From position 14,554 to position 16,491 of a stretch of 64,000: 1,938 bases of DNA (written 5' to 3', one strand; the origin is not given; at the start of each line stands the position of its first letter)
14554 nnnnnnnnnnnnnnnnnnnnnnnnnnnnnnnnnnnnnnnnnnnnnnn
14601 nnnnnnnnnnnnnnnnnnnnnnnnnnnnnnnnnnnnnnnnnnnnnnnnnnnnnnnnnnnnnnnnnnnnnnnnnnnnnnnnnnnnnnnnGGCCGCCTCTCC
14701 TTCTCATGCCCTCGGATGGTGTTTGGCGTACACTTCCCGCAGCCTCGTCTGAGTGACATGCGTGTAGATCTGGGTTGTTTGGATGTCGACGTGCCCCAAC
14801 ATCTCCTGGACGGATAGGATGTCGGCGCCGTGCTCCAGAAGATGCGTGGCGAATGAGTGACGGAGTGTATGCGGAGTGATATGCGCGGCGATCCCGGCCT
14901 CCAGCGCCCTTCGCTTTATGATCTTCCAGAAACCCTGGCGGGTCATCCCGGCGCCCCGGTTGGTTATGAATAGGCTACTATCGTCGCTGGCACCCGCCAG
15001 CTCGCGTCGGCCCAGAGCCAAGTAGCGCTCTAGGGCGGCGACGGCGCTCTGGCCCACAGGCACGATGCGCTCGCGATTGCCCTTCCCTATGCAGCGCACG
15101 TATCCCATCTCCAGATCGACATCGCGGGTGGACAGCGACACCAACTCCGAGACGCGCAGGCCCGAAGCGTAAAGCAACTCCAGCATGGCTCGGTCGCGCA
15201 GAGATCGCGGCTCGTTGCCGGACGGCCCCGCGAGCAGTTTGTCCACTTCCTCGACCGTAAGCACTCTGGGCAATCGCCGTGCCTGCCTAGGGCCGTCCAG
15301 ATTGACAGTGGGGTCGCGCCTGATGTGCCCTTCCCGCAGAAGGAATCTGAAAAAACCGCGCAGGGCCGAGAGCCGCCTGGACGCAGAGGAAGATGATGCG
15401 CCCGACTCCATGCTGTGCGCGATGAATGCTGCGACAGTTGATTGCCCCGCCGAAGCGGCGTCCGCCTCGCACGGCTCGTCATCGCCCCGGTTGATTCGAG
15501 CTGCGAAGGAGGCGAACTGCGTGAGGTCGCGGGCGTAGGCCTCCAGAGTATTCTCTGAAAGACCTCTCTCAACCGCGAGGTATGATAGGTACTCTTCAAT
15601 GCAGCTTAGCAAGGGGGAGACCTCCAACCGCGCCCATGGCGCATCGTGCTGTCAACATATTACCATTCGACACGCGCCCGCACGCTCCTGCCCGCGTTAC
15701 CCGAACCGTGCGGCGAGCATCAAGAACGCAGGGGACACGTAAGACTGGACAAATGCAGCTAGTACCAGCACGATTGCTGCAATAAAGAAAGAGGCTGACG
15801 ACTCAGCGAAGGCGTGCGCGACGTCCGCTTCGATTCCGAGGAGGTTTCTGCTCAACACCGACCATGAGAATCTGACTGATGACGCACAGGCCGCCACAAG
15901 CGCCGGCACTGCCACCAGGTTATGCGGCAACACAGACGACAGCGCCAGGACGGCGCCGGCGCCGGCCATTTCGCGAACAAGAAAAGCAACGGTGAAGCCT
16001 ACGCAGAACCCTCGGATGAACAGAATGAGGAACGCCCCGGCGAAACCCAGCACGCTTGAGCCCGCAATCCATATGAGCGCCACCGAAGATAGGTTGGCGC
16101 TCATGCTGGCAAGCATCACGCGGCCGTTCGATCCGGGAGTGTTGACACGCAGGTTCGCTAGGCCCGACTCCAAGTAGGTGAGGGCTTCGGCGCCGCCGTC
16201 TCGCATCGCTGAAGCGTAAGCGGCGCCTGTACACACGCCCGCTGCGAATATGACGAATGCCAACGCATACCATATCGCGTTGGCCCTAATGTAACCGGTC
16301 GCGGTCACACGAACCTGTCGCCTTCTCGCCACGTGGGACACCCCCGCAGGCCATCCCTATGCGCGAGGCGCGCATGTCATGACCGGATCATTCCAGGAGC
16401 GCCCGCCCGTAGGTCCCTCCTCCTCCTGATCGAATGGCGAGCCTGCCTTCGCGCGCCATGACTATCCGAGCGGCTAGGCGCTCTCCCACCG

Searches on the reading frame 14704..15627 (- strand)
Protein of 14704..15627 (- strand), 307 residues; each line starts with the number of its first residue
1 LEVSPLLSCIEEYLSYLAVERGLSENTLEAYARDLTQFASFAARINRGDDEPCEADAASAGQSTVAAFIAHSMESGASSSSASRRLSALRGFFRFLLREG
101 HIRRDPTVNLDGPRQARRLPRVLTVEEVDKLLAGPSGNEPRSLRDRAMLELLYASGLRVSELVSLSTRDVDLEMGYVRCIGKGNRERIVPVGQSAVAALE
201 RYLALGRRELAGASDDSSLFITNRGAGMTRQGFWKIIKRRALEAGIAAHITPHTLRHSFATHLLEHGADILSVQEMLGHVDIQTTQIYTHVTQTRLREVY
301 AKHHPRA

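Call 3: search_protein_families(library=pfam, proteins=[window:14704-15627:-], max_evalue=0.01)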
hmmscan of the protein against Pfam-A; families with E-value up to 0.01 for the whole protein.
window:14704-15627:- (307 aa): 3 families
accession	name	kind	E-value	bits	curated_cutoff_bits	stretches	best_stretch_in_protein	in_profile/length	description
PF00589.27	Phage_integrase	-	2.6e-51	174.3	27.1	1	122-293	2-170/172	Phage integrase family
PF02899.23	Phage_int_SAM_1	-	5.8e-21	75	22.3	1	10-100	1-83/83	Phage integrase, N-terminal SAM-like domain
PF13495.12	Phage_int_SAM_4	-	8.6e-06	26.5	27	1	15-98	7-80/85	Phage integrase, N-terminal SAM-like domain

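Call 4: search_protein_families(library=ncbifam, proteins=[window:14704-15627:-], max_evalue=0.01)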
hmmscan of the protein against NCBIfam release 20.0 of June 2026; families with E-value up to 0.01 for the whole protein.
window:14704-15627:- (307 aa): 14 families
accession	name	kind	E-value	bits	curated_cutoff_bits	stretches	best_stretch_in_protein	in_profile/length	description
NF001399.0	PRK00283.1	subfamily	8.6e-115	383.1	279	1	9-307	8-299/300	tyrosine recombinase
TIGR02225.1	recomb_XerD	equivalog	4.3e-114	380.7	329.6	1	11-307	1-290/290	site-specific tyrosine recombinase XerD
TIGR02224.1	recomb_XerC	equivalog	2.1e-99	332.7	335.15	1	11-307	1-293/295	tyrosine recombinase XerC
NF040815.2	recomb_XerA_Arch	equivalog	1.9e-69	234.1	220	1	11-300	1-263/263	site-specific tyrosine recombinase/integron integrase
NF002331.0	PRK01287.1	subfamily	7.9e-63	212.6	371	1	7-305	27-326/365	site-specific tyrosine recombinase XerC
TIGR02249.1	integrase_gron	subfamily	5.7e-45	154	265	2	230-297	239-306/315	integron integrase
NF003462.0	PRK05084.1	equivalog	1.5e-35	122.6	267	1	144-300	196-353/360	tyrosine recombinase XerS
NF011946.0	PRK15417.1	equivalog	2.4e-29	102.6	435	2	225-294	249-318/337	integron integrase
NF007371.0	PRK09871.1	subfamily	3.4e-24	85.5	222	1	121-302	5-185/198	tyrosine-type DNA invertase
NF007370.0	PRK09870.1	subfamily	4.3e-21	75.5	221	1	121-303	11-191/200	tyrosine-type DNA invertase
NF002685.0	PRK02436.1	equivalog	2.4e-10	40.7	178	1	80-284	55-239/245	site-specific tyrosine recombinase XerD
NF040693.1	recomb_GmtY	equivalog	3e-10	39.9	340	1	231-298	372-439/441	gamma-mobile-trio recombinase GmtY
NF041502.1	integrase_1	equivalog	8.9e-07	28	350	1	213-296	282-365/484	site-specific integrase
NF047926.1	integrase_GmtZ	equivalog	0.0068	14.4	600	0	235-300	415-479/784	gamma-mobile-trio integrase GmtZ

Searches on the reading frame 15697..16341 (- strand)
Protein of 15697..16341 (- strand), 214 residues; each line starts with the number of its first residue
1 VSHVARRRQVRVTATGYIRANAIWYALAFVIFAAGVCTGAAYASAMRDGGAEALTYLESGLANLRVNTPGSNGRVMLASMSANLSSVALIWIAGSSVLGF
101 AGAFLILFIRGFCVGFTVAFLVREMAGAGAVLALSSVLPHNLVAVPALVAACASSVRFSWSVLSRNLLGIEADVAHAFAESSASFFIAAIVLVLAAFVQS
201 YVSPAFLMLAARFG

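Call 3: search_protein_families(library=pfam, proteins=[window:15697-16341:-], max_evalue=0.01)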
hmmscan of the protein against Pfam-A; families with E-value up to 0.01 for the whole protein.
window:15697-16341:- (214 aa): 1 family
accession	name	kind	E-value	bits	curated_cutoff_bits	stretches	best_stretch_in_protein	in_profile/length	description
PF01944.22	SpoIIM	-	1.5e-23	83.9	26.9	1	28-204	1-163/163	Stage II sporulation protein M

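Call 4: search_protein_families(library=ncbifam, proteins=[window:15697-16341:-], max_evalue=0.01)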
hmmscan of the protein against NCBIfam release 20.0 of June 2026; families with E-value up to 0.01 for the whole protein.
window:15697-16341:- (214 aa): 1 family
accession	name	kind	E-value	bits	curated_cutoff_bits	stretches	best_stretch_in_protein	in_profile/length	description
TIGR02831.1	spo_II_M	equivalog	2.8e-35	122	100.2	1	17-207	6-198/200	stage II sporulation protein M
